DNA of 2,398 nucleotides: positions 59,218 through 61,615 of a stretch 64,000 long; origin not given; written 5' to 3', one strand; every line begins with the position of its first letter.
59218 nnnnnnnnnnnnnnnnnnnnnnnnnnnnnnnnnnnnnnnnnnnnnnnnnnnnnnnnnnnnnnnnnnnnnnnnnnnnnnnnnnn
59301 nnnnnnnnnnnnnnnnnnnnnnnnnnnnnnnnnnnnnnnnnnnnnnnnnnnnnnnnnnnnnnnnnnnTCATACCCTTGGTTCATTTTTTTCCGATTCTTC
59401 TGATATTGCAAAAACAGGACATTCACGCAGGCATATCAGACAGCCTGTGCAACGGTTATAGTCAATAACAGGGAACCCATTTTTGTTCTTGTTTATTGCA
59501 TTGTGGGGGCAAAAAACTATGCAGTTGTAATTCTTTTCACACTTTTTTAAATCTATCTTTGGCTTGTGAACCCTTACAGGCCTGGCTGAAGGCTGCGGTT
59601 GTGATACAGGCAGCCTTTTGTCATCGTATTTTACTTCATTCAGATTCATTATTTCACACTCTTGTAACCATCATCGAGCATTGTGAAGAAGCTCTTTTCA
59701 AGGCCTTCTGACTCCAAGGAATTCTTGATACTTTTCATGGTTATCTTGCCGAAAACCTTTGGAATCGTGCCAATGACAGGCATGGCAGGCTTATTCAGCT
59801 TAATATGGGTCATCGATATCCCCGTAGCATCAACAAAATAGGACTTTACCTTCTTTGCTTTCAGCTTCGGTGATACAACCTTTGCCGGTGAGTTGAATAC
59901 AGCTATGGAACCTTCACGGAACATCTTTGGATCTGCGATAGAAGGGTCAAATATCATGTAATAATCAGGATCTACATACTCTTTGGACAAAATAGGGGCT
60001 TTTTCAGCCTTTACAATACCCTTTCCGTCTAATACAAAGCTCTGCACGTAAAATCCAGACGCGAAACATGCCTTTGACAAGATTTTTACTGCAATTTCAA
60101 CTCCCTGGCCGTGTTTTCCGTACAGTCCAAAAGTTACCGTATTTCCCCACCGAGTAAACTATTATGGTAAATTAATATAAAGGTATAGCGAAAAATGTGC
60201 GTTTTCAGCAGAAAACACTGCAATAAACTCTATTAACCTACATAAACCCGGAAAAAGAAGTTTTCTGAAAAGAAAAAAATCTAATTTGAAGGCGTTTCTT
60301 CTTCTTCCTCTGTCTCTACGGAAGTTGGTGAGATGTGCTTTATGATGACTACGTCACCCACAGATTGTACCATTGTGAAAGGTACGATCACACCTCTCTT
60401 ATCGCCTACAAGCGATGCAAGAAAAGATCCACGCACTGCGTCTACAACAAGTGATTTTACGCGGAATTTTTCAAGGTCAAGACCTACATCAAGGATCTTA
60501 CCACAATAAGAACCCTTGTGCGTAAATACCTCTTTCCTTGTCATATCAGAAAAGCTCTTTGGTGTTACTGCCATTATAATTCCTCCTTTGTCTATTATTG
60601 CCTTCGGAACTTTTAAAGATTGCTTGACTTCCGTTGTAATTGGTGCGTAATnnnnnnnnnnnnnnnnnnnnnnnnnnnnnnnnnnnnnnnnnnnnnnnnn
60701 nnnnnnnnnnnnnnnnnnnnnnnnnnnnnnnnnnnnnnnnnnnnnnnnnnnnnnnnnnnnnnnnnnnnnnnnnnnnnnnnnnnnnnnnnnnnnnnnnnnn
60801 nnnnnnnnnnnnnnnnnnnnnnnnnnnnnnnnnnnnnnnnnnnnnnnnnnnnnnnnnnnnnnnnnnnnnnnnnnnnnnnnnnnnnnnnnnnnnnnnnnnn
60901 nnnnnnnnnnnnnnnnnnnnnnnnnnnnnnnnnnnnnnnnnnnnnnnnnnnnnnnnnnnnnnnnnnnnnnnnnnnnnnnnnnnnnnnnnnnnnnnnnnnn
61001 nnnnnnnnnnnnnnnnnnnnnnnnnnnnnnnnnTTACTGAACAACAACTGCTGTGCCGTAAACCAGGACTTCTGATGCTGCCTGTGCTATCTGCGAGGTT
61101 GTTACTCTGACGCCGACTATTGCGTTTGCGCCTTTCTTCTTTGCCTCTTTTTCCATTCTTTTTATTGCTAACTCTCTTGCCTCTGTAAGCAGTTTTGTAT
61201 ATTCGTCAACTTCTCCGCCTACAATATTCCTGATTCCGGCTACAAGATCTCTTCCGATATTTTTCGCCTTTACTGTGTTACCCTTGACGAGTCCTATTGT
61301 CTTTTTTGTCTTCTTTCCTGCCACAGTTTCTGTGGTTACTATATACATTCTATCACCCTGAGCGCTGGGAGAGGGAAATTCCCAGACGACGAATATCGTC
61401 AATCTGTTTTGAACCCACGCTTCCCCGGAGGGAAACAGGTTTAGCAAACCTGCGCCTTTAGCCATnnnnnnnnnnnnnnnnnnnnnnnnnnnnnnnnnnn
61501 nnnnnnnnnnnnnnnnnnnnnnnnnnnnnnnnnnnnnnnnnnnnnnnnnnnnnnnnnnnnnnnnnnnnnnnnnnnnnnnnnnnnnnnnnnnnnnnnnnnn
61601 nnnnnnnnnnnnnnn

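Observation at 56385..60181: Split and apparently degenerate 2-oxoacid:ferredoxin oxidoreductase cluster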

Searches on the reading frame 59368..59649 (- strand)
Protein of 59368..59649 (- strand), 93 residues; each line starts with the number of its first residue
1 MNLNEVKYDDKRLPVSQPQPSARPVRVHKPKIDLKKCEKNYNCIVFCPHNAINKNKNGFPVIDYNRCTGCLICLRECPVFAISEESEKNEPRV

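Call 5: search_protein_families(library=pfam, proteins=[window:59368-59649:-], max_evalue=0.01)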
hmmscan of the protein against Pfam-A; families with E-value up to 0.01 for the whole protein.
window:59368-59649:- (93 aa): 13 families
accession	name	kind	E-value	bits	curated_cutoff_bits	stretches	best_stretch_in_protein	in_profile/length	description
PF13237.11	Fer4_10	-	4.4e-10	39.8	25.5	2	29-78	1-53/53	4Fe-4S dicluster domain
PF00037.32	Fer4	-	1.8e-09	37.4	21.1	1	60-83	1-24/24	4Fe-4S binding domain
PF12837.12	Fer4_6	-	3.2e-09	36.7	25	1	59-79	1-21/24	4Fe-4S binding domain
PF14697.11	Fer4_21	-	6.4e-08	33.1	35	1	31-79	2-53/59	4Fe-4S dicluster domain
PF12838.12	Fer4_7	-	3.9e-07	30.9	27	1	36-79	1-50/52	4Fe-4S dicluster domain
PF13484.11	Fer4_16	-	2.2e-06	28.8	30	1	66-87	1-21/66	4Fe-4S double cluster binding domain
PF12797.12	Fer4_2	-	1.1e-05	25.5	24.5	1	59-79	2-22/22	4Fe-4S binding domain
PF25160.1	LdpA_Fe-S-bd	-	1.6e-05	25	27.6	1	42-86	8-47/49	LdpA Fe-S cluster-binding domain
PF13183.11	Fer4_8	-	3e-05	24.9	27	1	65-91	3-29/68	4Fe-4S dicluster domain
PF13187.11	Fer4_9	-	7.1e-05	23.2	27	1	37-79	2-49/52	4Fe-4S dicluster domain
PF13459.11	Fer4_15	-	0.0005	21.2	22.4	1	61-84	2-26/66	4Fe-4S single cluster domain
PF13534.11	Fer4_17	-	0.0023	18.9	22.2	0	66-86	1-21/61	4Fe-4S dicluster domain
PF12798.12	Fer4_3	-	0.0096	17.1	27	0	67-80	1-14/15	4Fe-4S binding domain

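Call 8: search_protein_families(library=ncbifam, proteins=[window:59368-59649:-], max_evalue=0.01)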
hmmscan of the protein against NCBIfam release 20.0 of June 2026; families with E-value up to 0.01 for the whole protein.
window:59368-59649:- (93 aa): 78 families (the best 25 are shown)
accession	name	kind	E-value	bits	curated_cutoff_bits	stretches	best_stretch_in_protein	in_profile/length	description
NF040684.1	PorD_Arch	equivalog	1.2e-18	67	120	1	25-88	22-85/85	pyruvate synthase subunit PorD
TIGR02179.1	PorD_KorD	subfamily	1e-17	64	60.05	1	26-87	16-77/78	2-oxoacid:acceptor oxidoreductase, delta subunit, pyruvate/2-ketoisovalerate family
NF007203.0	PRK09624.1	equivalog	1e-15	57.9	171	1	24-83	40-99/105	pyuvate ferredoxin oxidoreductase subunit delta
NF007202.0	PRK09623.1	equivalog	1.6e-14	54.1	166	1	26-87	42-103/105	3-methyl-2-oxobutanoate dehydrogenase subunit delta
NF007204.0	PRK09625.1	equivalog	5.6e-11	42.6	125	1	20-79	44-103/133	pyruvate flavodoxin oxidoreductase subunit delta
NF045763.1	PhenlGlyoxDHPadF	equivalog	1.5e-10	41.1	150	1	26-82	22-77/78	NADH-dependent phenylglyoxylate dehydrogenase subunit delta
TIGR02700.1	flavo_MJ0208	hypoth_equivalog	1.7e-10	40.6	251.35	1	31-87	144-199/234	dihydromethanopterin reductase (acceptor)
NF045797.1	DsrO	equivalog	8.4e-09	35.2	200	1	36-83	105-151/235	sulfate reduction electron transfer complex DsrMKJOP subunit DsrO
NF045790.1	OxalOxreddelta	equivalog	9.2e-09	34.9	230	1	26-85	251-309/316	oxalate oxidoreductase subunit delta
TIGR01944.1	rnfB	subfamily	1.6e-08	34.4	68.7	1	32-90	110-168/190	RnfABCDGE type electron transport complex subunit B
NF041715.1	arsenate_red_ArrB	equivalog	4.4e-08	32.9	450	1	36-87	59-109/233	arsenate respiratory reductase iron-sulfur subunit ArrB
NF009410.0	PRK12771.1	subfamily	5.1e-08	32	516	1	37-84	514-562/566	NAD(P)-binding protein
TIGR04105.1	FeFe_hydrog_B1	subfamily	7.2e-08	31.5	450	1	41-87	164-210/462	monomeric [FeFe] hydrogenase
NF005506.0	PRK07118.1-5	equivalog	7.5e-08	32.1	388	1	36-89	142-194/279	Fe-S cluster domain-containing protein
NF004541.0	PRK05888.2-2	equivalog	8.2e-08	32.3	217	1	34-85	58-114/168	NADH-quinone oxidoreductase subunit NuoI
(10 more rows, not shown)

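Call 93: search_solved_structures(query=window:59368-59649:-, max_evalue=0.001, show_alignments=2)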
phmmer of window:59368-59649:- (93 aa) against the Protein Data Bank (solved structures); distinct sequences matched with E-value up to 0.001: 20.
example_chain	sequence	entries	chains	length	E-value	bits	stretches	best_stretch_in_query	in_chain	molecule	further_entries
9eri_B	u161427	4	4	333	3.3e-09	40.1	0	42-82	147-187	Na(+)-translocating ferredoxin:NAD(+) oxidoreductase complex subunit B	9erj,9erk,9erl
7zc6_B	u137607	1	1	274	3.6e-09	39.9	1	42-83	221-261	RnfB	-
5c4i_B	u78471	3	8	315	9.5e-08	35.4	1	26-84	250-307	Oxalate oxidoreductase subunit delta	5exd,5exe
9bt4_G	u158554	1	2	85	1.7e-07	34.6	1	29-83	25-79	Pyruvate:Ferredoxin Oxidoreductase, subunit delta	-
6u8y_N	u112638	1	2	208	4.5e-07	33.2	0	54-82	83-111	NADH dehydrogenase subunit I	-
7qv7_A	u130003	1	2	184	2.1e-05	27.9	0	33-83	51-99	Hydrogen dependent carbon dioxide reductase subunit HycB3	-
2ivf_B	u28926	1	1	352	5.5e-05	26.5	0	40-82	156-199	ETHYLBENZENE DEHYDROGENASE BETA-SUBUNIT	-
8e9g_I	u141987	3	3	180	8.4e-05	25.9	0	62-87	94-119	NADH-quinone oxidoreductase subunit I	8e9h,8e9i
9sfi_A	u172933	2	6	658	0.00033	24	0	14-82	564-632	CoB--CoM heterodisulfide reductase iron-sulfur subunit A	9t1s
9rkm_A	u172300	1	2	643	0.00046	23.6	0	34-84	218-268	[FeFe]-hydrogenase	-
30jk_A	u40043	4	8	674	0.00052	23.4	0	34-84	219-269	[FeFe]-hydrogenase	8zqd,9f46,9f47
1hfe_L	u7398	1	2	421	0.00054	23.3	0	16-85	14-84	PROTEIN (FE-ONLY HYDROGENASE (E.C.1.18.99.1) (LARGER SUBUNIT))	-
9gbu_A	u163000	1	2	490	0.00056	23.3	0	16-85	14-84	Periplasmic [Fe] hydrogenase large subunit,Periplasmic [Fe] hydrogenase small subunit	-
8ryh_A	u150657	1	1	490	0.00065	23.1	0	16-85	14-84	Periplasmic [Fe] hydrogenase large subunit,Periplasmic [Fe] hydrogenase small subunit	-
8ru6_B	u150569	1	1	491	0.00072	22.9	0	16-85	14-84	Periplasmic [Fe] hydrogenase large subunit,CpI,Periplasmic [Fe] hydrogenase small subunit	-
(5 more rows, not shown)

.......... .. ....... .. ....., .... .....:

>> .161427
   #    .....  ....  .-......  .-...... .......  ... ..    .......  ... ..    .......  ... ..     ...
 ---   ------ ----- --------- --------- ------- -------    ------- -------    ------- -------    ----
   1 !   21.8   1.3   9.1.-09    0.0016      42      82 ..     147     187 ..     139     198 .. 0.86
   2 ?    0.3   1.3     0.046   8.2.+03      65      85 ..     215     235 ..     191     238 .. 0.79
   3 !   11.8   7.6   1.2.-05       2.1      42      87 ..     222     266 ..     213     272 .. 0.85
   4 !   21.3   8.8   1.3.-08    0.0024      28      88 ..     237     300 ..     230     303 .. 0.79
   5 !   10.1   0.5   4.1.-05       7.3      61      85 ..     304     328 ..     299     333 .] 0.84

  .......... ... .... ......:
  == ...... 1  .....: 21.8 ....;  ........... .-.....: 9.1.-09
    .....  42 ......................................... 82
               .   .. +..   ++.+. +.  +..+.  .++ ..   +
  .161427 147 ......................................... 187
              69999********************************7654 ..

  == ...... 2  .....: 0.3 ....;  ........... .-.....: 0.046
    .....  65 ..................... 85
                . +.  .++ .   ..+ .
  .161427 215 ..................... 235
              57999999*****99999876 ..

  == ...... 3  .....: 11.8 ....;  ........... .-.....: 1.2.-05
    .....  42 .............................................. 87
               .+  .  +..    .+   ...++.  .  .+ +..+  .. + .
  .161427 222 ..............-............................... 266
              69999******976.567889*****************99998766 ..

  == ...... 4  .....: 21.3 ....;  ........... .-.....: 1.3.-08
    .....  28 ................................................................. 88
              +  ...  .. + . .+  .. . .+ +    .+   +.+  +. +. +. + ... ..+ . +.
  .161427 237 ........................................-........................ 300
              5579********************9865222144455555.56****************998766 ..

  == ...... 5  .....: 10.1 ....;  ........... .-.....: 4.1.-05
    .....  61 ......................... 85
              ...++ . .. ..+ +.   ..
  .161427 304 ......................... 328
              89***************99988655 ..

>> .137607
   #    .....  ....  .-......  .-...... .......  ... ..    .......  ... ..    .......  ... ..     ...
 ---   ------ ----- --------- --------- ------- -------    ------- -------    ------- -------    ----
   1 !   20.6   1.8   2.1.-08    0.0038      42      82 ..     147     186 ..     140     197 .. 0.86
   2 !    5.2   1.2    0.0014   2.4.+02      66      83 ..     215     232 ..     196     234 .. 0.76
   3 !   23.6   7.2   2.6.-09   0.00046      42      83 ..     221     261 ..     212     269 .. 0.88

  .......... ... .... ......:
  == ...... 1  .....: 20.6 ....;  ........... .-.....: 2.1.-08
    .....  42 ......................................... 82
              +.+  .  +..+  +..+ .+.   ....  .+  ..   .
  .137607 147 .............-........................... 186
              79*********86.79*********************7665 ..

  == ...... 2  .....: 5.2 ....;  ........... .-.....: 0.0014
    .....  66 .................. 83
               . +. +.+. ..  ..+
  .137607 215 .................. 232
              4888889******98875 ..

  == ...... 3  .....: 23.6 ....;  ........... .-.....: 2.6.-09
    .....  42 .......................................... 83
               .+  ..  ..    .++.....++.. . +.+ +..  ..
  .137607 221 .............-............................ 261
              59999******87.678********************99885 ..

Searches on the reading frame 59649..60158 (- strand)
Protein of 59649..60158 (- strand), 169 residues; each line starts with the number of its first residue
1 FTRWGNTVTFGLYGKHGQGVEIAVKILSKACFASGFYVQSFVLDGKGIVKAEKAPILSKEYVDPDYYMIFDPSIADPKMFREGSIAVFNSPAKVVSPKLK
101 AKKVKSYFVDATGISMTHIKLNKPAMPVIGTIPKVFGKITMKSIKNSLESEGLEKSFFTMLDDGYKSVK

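Call 5: search_protein_families(library=pfam, proteins=[window:59649-60080:-], max_evalue=0.01)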
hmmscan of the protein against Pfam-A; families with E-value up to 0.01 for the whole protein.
window:59649-60080:- (143 aa): 1 family
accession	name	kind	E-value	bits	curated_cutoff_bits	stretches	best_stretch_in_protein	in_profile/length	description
PF01558.24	POR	-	0.0006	20.5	27.4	1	35-129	55-157/173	Pyruvate ferredoxin/flavodoxin oxidoreductase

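Call 8: search_protein_families(library=ncbifam, proteins=[window:59649-60158:-], max_evalue=0.01)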
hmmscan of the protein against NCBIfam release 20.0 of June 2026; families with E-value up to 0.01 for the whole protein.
window:59649-60158:- (169 aa): 6 families
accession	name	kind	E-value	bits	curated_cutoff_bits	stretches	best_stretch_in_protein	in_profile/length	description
TIGR02175.1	PorC_KorC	subfamily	2.4e-13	50.2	81.1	1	12-167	6-174/177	2-oxoacid:acceptor oxidoreductase, gamma subunit, pyruvate/2-ketoisovalerate family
NF040683.1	PorC_Meth_Thtga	equivalog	3.2e-12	46.5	270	1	12-150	6-152/177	pyruvate synthase subunit PorC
NF010632.0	PRK14029.1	equivalog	1.8e-10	40.8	335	1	12-149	6-158/185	pyruvate/ketoisovalerate ferredoxin oxidoreductase subunit gamma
NF006321.0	PRK08534.1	equivalog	1.1e-09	38.3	225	1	12-149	6-155/181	pyruvate ferredoxin oxidoreductase subunit gamma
NF004497.0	PRK05844.1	equivalog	7.9e-07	28.9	243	1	16-150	10-160/186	pyruvate flavodoxin oxidoreductase subunit gamma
NF045762.1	PhenlGlyoxDHPadE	equivalog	0.00016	21.6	300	1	12-151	6-158/187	NADH-dependent phenylglyoxylate dehydrogenase subunit gamma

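Call 34: find_related_loci(query=A3, collection=metagenome_contigs, flank=5000)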
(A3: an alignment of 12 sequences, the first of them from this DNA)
Query A3 (163 aa) in metagenome_contigs; peptide patterns used: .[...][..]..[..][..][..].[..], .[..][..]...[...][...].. (x = any residue, [..] = any of these).
600 stretches matched a pattern (row limit reached: there are more); 5 encode a relative of the query (tblastn E <= 1e-3); 5 distinct loci.
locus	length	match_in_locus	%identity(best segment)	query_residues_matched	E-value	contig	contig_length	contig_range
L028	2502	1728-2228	50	1-163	3e-54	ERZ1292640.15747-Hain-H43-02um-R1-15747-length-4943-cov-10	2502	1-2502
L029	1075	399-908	45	2-163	8e-54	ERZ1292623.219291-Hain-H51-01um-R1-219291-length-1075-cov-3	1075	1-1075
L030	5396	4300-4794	47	2-160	4e-42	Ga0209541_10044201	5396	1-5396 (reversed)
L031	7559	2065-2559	47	2-160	4e-42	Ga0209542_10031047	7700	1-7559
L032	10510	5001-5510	34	4-163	2e-25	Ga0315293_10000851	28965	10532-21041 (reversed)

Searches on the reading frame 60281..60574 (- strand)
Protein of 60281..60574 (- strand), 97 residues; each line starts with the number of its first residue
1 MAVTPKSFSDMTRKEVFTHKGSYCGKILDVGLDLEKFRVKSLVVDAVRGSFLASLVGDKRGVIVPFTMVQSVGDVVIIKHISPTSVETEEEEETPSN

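Call 5: search_protein_families(library=pfam, proteins=[window:60281-60574:-], max_evalue=0.01)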
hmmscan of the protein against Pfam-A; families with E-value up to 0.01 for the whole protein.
window:60281-60574:- (97 aa): 1 family
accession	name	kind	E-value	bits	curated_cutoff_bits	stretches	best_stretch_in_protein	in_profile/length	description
PF05239.21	PRC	-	5.5e-09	36.4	21.2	1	8-79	6-72/78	PRC-barrel domain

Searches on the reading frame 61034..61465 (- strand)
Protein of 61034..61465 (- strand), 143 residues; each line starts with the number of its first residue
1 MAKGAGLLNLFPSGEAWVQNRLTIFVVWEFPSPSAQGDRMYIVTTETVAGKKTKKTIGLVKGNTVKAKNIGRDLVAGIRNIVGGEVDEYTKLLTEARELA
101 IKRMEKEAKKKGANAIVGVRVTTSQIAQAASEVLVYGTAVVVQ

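Call 5: search_protein_families(library=pfam, proteins=[window:61034-61465:-], max_evalue=0.01)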
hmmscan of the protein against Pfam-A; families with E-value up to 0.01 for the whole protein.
window:61034-61465:- (143 aa): 2 families
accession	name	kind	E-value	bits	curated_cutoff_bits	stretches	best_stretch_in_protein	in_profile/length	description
PF01906.23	YbjQ_1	-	1e-36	126.1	23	1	40-142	1-103/103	Putative heavy-metal-binding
PF23025.1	YbjQ_2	-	0.0007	20.3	29.1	1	91-142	51-101/103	C2 domain-containing protein 5, YbjQ-like domain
